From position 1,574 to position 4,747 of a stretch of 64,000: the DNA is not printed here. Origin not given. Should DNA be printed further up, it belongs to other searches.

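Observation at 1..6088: Minus-strand operon: beta-propeller/Zn-ribbon protein plus two paralogous Cache-HAMP sensors, one with a TPR-vWA output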

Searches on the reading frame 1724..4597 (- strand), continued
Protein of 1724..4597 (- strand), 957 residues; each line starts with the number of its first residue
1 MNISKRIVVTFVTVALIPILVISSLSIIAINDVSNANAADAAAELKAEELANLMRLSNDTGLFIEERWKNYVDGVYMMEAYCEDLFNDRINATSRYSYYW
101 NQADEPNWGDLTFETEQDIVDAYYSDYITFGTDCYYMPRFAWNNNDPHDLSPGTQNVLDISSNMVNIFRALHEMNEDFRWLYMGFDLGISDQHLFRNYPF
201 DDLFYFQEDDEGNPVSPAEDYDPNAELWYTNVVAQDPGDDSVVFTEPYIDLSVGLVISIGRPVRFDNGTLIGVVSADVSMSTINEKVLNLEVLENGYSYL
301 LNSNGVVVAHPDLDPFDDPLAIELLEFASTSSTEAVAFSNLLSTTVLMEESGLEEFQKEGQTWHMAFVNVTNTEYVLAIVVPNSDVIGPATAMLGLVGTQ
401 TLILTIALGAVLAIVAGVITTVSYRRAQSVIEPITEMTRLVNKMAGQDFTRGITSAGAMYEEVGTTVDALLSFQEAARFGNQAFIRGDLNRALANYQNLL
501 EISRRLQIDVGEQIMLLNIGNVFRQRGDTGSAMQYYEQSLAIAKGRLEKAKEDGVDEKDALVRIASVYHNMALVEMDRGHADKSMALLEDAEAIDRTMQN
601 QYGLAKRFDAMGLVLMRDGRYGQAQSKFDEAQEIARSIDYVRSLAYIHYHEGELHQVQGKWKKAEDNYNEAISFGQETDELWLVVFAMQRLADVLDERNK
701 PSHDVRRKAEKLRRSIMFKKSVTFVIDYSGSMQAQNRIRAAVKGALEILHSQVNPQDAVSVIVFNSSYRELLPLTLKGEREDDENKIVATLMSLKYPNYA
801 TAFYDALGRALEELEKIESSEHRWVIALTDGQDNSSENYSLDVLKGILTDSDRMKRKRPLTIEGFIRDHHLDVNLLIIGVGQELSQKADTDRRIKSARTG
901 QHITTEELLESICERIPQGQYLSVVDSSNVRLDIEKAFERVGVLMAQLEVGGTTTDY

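Call 38: search_protein_families(library=pfam, proteins=[P0241, P0246, P0255, P0265, P0287, P0297, P0313, P0325, P0344, P0275], max_evalue=0.001)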
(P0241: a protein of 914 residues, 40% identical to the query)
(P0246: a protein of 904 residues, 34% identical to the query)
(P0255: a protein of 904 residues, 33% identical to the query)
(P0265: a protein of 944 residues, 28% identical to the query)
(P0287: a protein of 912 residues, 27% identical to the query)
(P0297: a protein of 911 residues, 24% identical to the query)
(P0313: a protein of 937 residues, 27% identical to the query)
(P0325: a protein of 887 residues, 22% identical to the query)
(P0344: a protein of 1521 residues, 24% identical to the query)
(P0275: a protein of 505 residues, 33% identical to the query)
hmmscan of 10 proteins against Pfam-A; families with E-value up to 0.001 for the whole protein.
P0241 (914 aa): 18 families
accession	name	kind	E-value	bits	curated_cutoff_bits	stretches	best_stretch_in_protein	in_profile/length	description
PF13424.12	TPR_12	-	4.8e-21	75.2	30.1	3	561-631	7-77/77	Tetratricopeptide repeat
PF02743.24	dCache_1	-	5.7e-18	65.8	45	1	215-372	89-239/240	Cache domain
PF13519.12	VWA_2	-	4.2e-14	53.5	27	1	721-825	3-107/107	von Willebrand factor type A domain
PF00515.34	TPR_1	-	3.1e-13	49.4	27.8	0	640-668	2-30/34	Tetratricopeptide repeat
PF00092.34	VWA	-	3.3e-12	47.4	23.8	1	721-868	4-150/174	von Willebrand factor type A domain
PF07719.23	TPR_2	-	4.2e-12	45.6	27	0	640-671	2-33/34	Tetratricopeptide repeat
PF13374.12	TPR_10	-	4.9e-11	42.7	27.5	0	511-541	7-37/42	Tetratricopeptide repeat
PF13181.12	TPR_8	-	2.7e-09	36.9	25.7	0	511-537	6-32/34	Tetratricopeptide repeat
PF17874.7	TPR_MalT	-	3.3e-09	36.9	45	2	473-632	47-194/336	MalT-like TPR region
PF17201.10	Cache_3-Cache_2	-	5.7e-08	32.8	27.7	1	258-388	166-298/299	Cache 3/Cache 2 fusion domain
PF22673.2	MCP-like_PDC_1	-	1.4e-07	32.4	27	1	176-280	14-112/113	Methyl-accepting chemotaxis protein-like, first PDC sensor domain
PF13414.12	TPR_11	-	7.6e-07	29.2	26.8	0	513-534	1-22/42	TPR repeat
PF05762.20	VWA_CoxE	-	0.00017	21.5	26.4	1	713-839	52-174/222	VWA domain containing CoxE-like protein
PF14938.12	SNAP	-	0.0002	21.4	25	0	653-752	29-127/282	Soluble NSF attachment protein, SNAP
PF13176.12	TPR_7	-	0.00024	21.4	27.9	0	511-539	4-32/36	Tetratricopeptide repeat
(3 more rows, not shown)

P0246 (904 aa): 15 families
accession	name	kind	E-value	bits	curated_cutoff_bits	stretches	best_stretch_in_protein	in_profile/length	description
PF13424.12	TPR_12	-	4.4e-24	84.9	30.1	4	576-641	7-74/77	Tetratricopeptide repeat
PF02743.24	dCache_1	-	4.1e-20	72.8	45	1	186-357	76-238/240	Cache domain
PF13519.12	VWA_2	-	6.5e-16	59.3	27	1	691-797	1-107/107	von Willebrand factor type A domain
PF17874.7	TPR_MalT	-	2.6e-14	53.7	45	2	536-685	44-194/336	MalT-like TPR region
PF07719.23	TPR_2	-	3e-12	46.1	27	0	534-563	3-32/34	Tetratricopeptide repeat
PF13374.12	TPR_10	-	1.2e-11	44.7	27.5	1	491-525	1-35/42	Tetratricopeptide repeat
PF00092.34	VWA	-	9.8e-11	42.6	23.8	1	691-861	2-154/174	von Willebrand factor type A domain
PF00515.34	TPR_1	-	1.5e-10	40.9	27.8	0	576-603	5-32/34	Tetratricopeptide repeat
PF17201.10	Cache_3-Cache_2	-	1e-09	38.6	27.7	1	242-373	163-297/299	Cache 3/Cache 2 fusion domain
PF22673.2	MCP-like_PDC_1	-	1.5e-08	35.5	27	1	157-268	9-113/113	Methyl-accepting chemotaxis protein-like, first PDC sensor domain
PF13768.12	VWA_3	-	4.9e-07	30.4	27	1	691-805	3-116/155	von Willebrand factor type A domain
PF13176.12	TPR_7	-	1.2e-05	25.4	27.9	0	497-526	4-33/36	Tetratricopeptide repeat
PF13181.12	TPR_8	-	2.8e-05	24.4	25.7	0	576-603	5-32/34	Tetratricopeptide repeat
PF13432.12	TPR_16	-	9.8e-05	23.2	32.7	0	463-520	8-59/65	Tetratricopeptide repeat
PF24885.1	TPR_NPHP3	-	0.00024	21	100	0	467-576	114-227/239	Nephrocystin-3 TPR domain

P0255 (904 aa): 14 families
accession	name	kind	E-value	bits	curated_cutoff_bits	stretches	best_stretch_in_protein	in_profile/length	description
PF02743.24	dCache_1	-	1.2e-21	77.9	45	1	180-357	62-239/240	Cache domain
PF13424.12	TPR_12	-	7.6e-17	61.7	30.1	2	495-563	6-76/77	Tetratricopeptide repeat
PF13519.12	VWA_2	-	2e-14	54.5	27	1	691-796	1-106/107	von Willebrand factor type A domain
PF17201.10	Cache_3-Cache_2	-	2.7e-10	40.5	27.7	1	253-373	170-298/299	Cache 3/Cache 2 fusion domain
PF22673.2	MCP-like_PDC_1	-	3.3e-10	40.8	27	1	203-271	46-112/113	Methyl-accepting chemotaxis protein-like, first PDC sensor domain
PF00092.34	VWA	-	9.6e-08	32.9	23.8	1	691-872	2-164/174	von Willebrand factor type A domain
PF07719.23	TPR_2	-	1.1e-07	31.8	27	0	457-482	6-31/34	Tetratricopeptide repeat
PF24885.1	TPR_NPHP3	-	1.4e-07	31.6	100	1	464-566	111-217/239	Nephrocystin-3 TPR domain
PF00672.30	HAMP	-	1.3e-06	29.1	25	1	403-457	1-52/53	HAMP domain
PF17874.7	TPR_MalT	-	3.2e-06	27.1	45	1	452-600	40-189/336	MalT-like TPR region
PF00515.34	TPR_1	-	1.8e-05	24.8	27.8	0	535-560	4-29/34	Tetratricopeptide repeat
PF13768.12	VWA_3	-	5.1e-05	23.8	27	1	691-860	3-147/155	von Willebrand factor type A domain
PF13181.12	TPR_8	-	0.00021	21.7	25.7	0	536-561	5-30/34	Tetratricopeptide repeat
PF05762.20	VWA_CoxE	-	0.00095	19.1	26.4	0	664-801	32-164/222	VWA domain containing CoxE-like protein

P0265 (944 aa): 19 families
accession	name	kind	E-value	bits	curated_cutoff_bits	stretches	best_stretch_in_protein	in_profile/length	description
PF13424.12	TPR_12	-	1.2e-38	131.6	30.1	3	588-656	6-76/77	Tetratricopeptide repeat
PF00515.34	TPR_1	-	3.6e-24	84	27.8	2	546-577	2-33/34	Tetratricopeptide repeat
PF13374.12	TPR_10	-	4.3e-22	77.9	27.5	4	666-698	3-35/42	Tetratricopeptide repeat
PF07719.23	TPR_2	-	9.6e-21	72.6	27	1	546-576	2-32/34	Tetratricopeptide repeat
PF13181.12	TPR_8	-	8.1e-18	63.5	25.7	1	548-577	4-33/34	Tetratricopeptide repeat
PF13176.12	TPR_7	-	1e-16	59.9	27.9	1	549-580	3-34/36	Tetratricopeptide repeat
PF00672.30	HAMP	-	1.1e-13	51.7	25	1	460-502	2-44/53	HAMP domain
PF13519.12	VWA_2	-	5.1e-12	46.8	27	1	747-851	1-106/107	von Willebrand factor type A domain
PF17874.7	TPR_MalT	-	1.2e-10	41.7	45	1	502-618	37-155/336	MalT-like TPR region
PF02743.24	dCache_1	-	4e-10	40.1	45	1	191-371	62-210/240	Cache domain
PF14938.12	SNAP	-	2.9e-09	37.2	25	0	590-691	40-141/282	Soluble NSF attachment protein, SNAP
PF00092.34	VWA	-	1.7e-08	35.4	23.8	1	747-914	2-166/174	von Willebrand factor type A domain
PF13432.12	TPR_16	-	1e-06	29.5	32.7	1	509-576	1-62/65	Tetratricopeptide repeat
PF24885.1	TPR_NPHP3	-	1.2e-06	28.6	100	0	623-738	97-216/239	Nephrocystin-3 TPR domain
PF13428.12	TPR_14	-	1e-05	26.2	23.5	0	550-577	6-33/44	Tetratricopeptide repeat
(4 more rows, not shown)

P0287 (912 aa): 16 families
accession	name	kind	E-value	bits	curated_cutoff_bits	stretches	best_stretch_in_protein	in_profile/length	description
PF13424.12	TPR_12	-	2e-30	105.2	30.1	3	478-548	4-77/77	Tetratricopeptide repeat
PF00515.34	TPR_1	-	4.6e-18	64.7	27.8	1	518-547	3-32/34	Tetratricopeptide repeat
PF13181.12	TPR_8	-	3.9e-17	61.3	25.7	1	519-548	4-33/34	Tetratricopeptide repeat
PF07719.23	TPR_2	-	4.1e-17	61.3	27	1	519-548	4-33/34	Tetratricopeptide repeat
PF13374.12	TPR_10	-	6.4e-17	61.4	27.5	1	637-667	3-33/42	Tetratricopeptide repeat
PF02743.24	dCache_1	-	8.3e-12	45.6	45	1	226-385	97-240/240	Cache domain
PF00092.34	VWA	-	8.5e-12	46.1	23.8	1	718-873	2-159/174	von Willebrand factor type A domain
PF13176.12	TPR_7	-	9.4e-11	41.4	27.9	0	639-672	2-35/36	Tetratricopeptide repeat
PF13519.12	VWA_2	-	1.6e-10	42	27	1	718-824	1-107/107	von Willebrand factor type A domain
PF00672.30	HAMP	-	2.2e-10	41.1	25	1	430-481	1-52/53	HAMP domain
PF17874.7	TPR_MalT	-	6.4e-08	32.7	45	1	475-602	39-167/336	MalT-like TPR region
PF14938.12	SNAP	-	4.6e-07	30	25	1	558-700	37-180/282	Soluble NSF attachment protein, SNAP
PF24885.1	TPR_NPHP3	-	1.7e-06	28.1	100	0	517-592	142-219/239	Nephrocystin-3 TPR domain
PF12862.13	ANAPC5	-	3.4e-06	27.5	23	0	611-675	13-77/91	Anaphase-promoting complex subunit 5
PF22673.2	MCP-like_PDC_1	-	4.7e-05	24.2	27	1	235-286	63-113/113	Methyl-accepting chemotaxis protein-like, first PDC sensor domain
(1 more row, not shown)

P0297 (911 aa): 6 families
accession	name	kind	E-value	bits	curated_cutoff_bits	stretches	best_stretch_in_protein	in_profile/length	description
PF02743.24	dCache_1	-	1.1e-17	64.9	45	1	128-370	26-240/240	Cache domain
PF00092.34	VWA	-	5.5e-11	43.4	23.8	1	721-871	4-155/174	von Willebrand factor type A domain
PF22673.2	MCP-like_PDC_1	-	2.4e-10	41.3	27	1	165-276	7-112/113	Methyl-accepting chemotaxis protein-like, first PDC sensor domain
PF13768.12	VWA_3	-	6.9e-08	33.1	27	1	719-866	3-145/155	von Willebrand factor type A domain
PF10138.15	vWA-TerF-like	-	2.5e-05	24.9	29.4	1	719-829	4-119/200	vWA found in TerF C terminus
PF05762.20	VWA_CoxE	-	0.00048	20.1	26.4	0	721-849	61-184/222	VWA domain containing CoxE-like protein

P0313 (937 aa): 9 families
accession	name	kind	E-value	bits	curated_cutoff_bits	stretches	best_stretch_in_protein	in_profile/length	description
PF02743.24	dCache_1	-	6.7e-17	62.3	45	1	154-351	64-238/240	Cache domain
PF00092.34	VWA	-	3.5e-13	50.6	23.8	1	732-913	2-166/174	von Willebrand factor type A domain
PF13519.12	VWA_2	-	2.2e-12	48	27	1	733-841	2-107/107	von Willebrand factor type A domain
PF13424.12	TPR_12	-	4e-10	40.2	30.1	1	558-623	6-73/77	Tetratricopeptide repeat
PF22673.2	MCP-like_PDC_1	-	3.7e-08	34.2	27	1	156-260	13-112/113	Methyl-accepting chemotaxis protein-like, first PDC sensor domain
PF00515.34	TPR_1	-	2.1e-07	30.9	27.8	0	595-621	1-27/34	Tetratricopeptide repeat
PF07719.23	TPR_2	-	3.7e-07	30.2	27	0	558-584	4-30/34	Tetratricopeptide repeat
PF17201.10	Cache_3-Cache_2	-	2.5e-06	27.4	27.7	1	233-367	161-297/299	Cache 3/Cache 2 fusion domain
PF13181.12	TPR_8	-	2.6e-05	24.5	25.7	0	595-622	1-28/34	Tetratricopeptide repeat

P0325 (887 aa): 8 families
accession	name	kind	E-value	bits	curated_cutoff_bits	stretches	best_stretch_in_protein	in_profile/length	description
PF00092.34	VWA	-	7.6e-17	62.5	23.8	1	701-871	2-172/174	von Willebrand factor type A domain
PF13519.12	VWA_2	-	5.7e-11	43.4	27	1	702-807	2-107/107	von Willebrand factor type A domain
PF22673.2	MCP-like_PDC_1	-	6.7e-11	43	27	1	158-267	6-113/113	Methyl-accepting chemotaxis protein-like, first PDC sensor domain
PF13424.12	TPR_12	-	2.3e-10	40.9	30.1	0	559-614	16-73/77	Tetratricopeptide repeat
PF02743.24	dCache_1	-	1.8e-09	38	45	1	142-356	57-237/240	Cache domain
PF05762.20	VWA_CoxE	-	4.1e-05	23.5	26.4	1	697-823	55-176/222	VWA domain containing CoxE-like protein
PF07719.23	TPR_2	-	6.4e-05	23.2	27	0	459-482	8-31/34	Tetratricopeptide repeat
PF13181.12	TPR_8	-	0.00016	22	25.7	0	586-612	1-27/34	Tetratricopeptide repeat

P0344 (1521 aa): 9 families
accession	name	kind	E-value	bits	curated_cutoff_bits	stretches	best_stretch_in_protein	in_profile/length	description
PF00092.34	VWA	-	2.5e-13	51.1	23.8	1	1339-1497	1-166/174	von Willebrand factor type A domain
PF13424.12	TPR_12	-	4.9e-09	36.7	30.1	1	1089-1145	15-73/77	Tetratricopeptide repeat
PF13519.12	VWA_2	-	5.1e-08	33.9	27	1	1340-1441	1-107/107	von Willebrand factor type A domain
PF02743.24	dCache_1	-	1.9e-07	31.3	45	1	822-924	93-193/240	Cache domain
PF07719.23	TPR_2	-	2.6e-07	30.7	27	0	1119-1145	3-29/34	Tetratricopeptide repeat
PF00515.34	TPR_1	-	2.4e-05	24.4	27.8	0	1119-1145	3-29/34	Tetratricopeptide repeat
PF13432.12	TPR_16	-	0.00016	22.5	32.7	0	1083-1145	3-59/65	Tetratricopeptide repeat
PF17201.10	Cache_3-Cache_2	-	0.00074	19.3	27.7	0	839-922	144-231/299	Cache 3/Cache 2 fusion domain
PF13768.12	VWA_3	-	0.0009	19.8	27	0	1339-1468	2-133/155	von Willebrand factor type A domain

P0275 (505 aa): 17 families
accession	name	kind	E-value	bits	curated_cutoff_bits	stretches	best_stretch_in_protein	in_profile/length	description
PF13424.12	TPR_12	-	3.5e-28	98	30.1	3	161-228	6-75/77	Tetratricopeptide repeat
PF07719.23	TPR_2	-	2e-20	71.6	27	1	110-138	3-31/34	Tetratricopeptide repeat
PF13374.12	TPR_10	-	2.9e-20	72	27.5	2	110-143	4-37/42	Tetratricopeptide repeat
PF00092.34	VWA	-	1.5e-19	71.3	23.8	1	316-477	2-165/174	von Willebrand factor type A domain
PF00515.34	TPR_1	-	4.9e-19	67.7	27.8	2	110-138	3-31/34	Tetratricopeptide repeat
PF13181.12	TPR_8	-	2e-18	65.4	25.7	1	111-139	4-32/34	Tetratricopeptide repeat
PF13176.12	TPR_7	-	3e-17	61.6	27.9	0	161-190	2-33/36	Tetratricopeptide repeat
PF17874.7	TPR_MalT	-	8e-17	61.9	45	2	161-308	43-192/336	MalT-like TPR region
PF13519.12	VWA_2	-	2.5e-13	51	27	1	317-421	2-106/107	von Willebrand factor type A domain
PF13432.12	TPR_16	-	5.1e-10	40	32.7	2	163-227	2-60/65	Tetratricopeptide repeat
PF13768.12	VWA_3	-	5e-09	36.8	27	1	315-464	2-147/155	von Willebrand factor type A domain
PF13428.12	TPR_14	-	2.4e-08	34.3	23.5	0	113-136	6-29/44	Tetratricopeptide repeat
PF24885.1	TPR_NPHP3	-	3.3e-08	33.7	100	1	82-191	113-216/239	Nephrocystin-3 TPR domain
PF14559.12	TPR_19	-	1.1e-05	26.1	25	0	87-129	3-46/68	Tetratricopeptide repeat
PF25068.1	ARM_TT21_4th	-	1.8e-05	25.5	30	0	163-191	37-65/153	Tetratricopeptide repeat protein 21 forth ARM domain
PF00672.30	HAMP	-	0.00022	21.9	25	0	22-73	3-52/53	HAMP domain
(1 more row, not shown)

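Call 42: find_related_loci(query=A5, collection=genome_contigs, flank=9000)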
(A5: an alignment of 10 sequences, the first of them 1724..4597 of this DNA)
Query A5 (957 aa) in genome_contigs; peptide patterns used: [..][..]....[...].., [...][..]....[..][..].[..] (x = any residue, [..] = any of these).
321 stretches matched a pattern; 169 encode a relative of the query (tblastn E <= 1e-3); the best 80 are kept; 72 distinct loci.
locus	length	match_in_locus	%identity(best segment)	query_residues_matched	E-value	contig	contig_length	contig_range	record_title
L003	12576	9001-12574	86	1-957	0e+0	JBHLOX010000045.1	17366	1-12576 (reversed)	MAG: Promethearchaeota archaeon isolate DZ3S.281 DZ3S.281@9675, whole genome shotgun sequence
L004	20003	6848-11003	87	1-957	0e+0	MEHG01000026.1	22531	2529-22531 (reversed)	MAG: Candidatus Thorarchaeota archaeon AB_25 ThorAB25_contig000026, whole genome shotgun sequence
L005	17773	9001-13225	87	1-957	0e+0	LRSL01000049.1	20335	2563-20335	MAG: Candidatus Thorarchaeota archaeon SMTZ1-45 WOR1_30_36_2103, whole genome shotgun sequence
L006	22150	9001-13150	85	1-957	0e+0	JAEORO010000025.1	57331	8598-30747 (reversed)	MAG: Candidatus Thorarchaeota archaeon isolate MP5_2600 k127_3427033, whole genome shotgun sequence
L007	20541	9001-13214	86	1-957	0e+0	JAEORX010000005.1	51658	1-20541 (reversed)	MAG: Candidatus Thorarchaeota archaeon isolate Yap200.bin7.15 contig_1495, whole genome shotgun sequence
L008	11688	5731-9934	86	1-957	0e+0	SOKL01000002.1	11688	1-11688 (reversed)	MAG: Candidatus Thorarchaeota archaeon isolate E44_bin77 NODE_2317_length_11688_cov_5.053383, whole genome shotgun seque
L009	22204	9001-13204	83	1-957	0e+0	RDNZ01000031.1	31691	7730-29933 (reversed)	MAG: Candidatus Thorarchaeota archaeon isolate DZG_bin1.115 NODE_32_length_31691_cov_11.449515, whole genome shotgun seq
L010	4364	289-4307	81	1-957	0e+0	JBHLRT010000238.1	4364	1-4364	MAG: Candidatus Thorarchaeota archaeon isolate TM1S.7 TM1S.7@73810, whole genome shotgun sequence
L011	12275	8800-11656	89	1-957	0e+0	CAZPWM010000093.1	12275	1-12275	MAG TPA_asm: uncultured archaeon isolate SRP214966_co4_397 genome assembly, contig: NODE_5287_length_12275_cov_5.238216,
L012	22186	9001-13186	70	1-957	0e+0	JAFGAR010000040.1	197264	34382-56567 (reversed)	MAG: Candidatus Thorarchaeota archaeon isolate Zod_maxbin.0292 k87_1181577, whole genome shotgun sequence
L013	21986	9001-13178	72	1-957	0e+0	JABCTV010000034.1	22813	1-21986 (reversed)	MAG: Candidatus Thorarchaeota archaeon isolate HM6_B34 NODE_928_length_22813_cov_0.557216, whole genome shotgun sequence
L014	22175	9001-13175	72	1-957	0e+0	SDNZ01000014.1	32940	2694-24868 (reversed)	MAG: Candidatus Thorarchaeota archaeon isolate AMARA_8 AMARA-sed17-2558, whole genome shotgun sequence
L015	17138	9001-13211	87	1-957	0e+0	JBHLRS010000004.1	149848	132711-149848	MAG: Candidatus Thorarchaeota archaeon isolate TM1S.264 TM1S.264@64, whole genome shotgun sequence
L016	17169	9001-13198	70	1-957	0e+0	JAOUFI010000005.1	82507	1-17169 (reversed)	MAG: Candidatus Thorarchaeota archaeon isolate 4_1_July_SF_Bin37 4_1_July_SF_Bin37_scaffold_60_c1, whole genome shotgun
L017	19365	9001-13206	86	1-957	0e+0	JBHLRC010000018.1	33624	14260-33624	MAG: Candidatus Thorarchaeota archaeon isolate QM2B.38 QM2B.38@832, whole genome shotgun sequence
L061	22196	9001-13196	34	1-952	1e-174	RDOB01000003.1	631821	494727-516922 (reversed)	MAG: Candidatus Heimdallarchaeota archaeon isolate SZ_4_bin2.246 NODE_3_length_631821_cov_10.368503, whole genome shotgu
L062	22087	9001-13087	35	1-952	3e-167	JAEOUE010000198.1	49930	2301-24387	MAG: Candidatus Hodarchaeum mangrovi isolate FT_5_011 k127_29469049, whole genome shotgun sequence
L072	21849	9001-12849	32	1-950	2e-131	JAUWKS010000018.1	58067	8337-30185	MAG: Candidatus Heimdallarchaeota archaeon isolate CSMAG_2352 CSMAG_2352_k127_2191486_length_58067_cov_14.4290, whole ge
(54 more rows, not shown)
